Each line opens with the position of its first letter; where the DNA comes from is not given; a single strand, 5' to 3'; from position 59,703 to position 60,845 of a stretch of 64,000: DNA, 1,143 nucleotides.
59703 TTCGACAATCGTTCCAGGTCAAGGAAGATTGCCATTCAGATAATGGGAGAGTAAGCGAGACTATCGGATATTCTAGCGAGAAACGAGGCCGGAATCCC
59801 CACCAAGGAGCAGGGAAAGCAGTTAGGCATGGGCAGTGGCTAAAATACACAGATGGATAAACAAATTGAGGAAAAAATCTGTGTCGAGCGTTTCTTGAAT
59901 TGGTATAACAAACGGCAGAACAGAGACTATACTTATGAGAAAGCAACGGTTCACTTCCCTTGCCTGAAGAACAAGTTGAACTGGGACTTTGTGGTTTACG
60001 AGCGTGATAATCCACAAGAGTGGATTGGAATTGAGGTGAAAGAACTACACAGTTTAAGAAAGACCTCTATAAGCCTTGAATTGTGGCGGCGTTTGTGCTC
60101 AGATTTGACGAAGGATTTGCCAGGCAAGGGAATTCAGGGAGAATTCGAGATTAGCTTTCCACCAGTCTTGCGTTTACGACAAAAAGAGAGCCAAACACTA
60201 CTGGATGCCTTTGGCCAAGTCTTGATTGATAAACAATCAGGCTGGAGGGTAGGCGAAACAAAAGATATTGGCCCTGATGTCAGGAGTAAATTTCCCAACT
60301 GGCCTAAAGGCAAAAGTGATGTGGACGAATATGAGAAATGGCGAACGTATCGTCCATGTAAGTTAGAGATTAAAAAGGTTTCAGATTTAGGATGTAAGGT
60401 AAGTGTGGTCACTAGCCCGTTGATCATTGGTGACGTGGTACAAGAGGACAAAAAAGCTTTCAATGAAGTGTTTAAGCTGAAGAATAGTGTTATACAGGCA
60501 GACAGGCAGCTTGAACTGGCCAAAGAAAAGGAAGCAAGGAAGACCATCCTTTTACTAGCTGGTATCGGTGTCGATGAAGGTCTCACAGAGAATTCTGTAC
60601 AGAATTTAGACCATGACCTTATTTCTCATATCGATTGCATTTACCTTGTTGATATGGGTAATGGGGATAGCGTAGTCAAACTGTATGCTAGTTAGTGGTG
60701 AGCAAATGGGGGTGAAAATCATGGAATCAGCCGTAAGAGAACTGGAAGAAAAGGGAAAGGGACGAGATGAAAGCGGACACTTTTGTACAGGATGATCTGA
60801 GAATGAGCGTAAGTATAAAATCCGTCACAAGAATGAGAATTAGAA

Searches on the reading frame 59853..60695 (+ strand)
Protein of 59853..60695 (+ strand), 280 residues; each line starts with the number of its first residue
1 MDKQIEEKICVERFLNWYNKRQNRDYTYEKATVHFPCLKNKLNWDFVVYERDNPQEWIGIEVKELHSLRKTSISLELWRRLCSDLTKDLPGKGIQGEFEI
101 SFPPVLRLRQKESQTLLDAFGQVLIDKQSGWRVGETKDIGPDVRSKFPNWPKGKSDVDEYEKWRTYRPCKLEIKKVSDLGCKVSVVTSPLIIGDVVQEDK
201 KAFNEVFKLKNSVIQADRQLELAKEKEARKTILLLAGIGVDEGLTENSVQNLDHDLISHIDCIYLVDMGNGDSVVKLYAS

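Call 87: search_solved_structures(query=window:59853-60695:+, max_evalue=1)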
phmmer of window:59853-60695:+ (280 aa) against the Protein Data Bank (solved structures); distinct sequences matched with E-value up to 1: 1.
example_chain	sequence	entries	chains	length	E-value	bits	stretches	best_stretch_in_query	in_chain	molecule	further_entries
5flg_A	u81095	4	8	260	0.51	12.7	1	114-197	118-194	6-CARBOXYHEXANOATE--COA LIGASE | 6-CARBOXYHEXANOATE-COA LIGASE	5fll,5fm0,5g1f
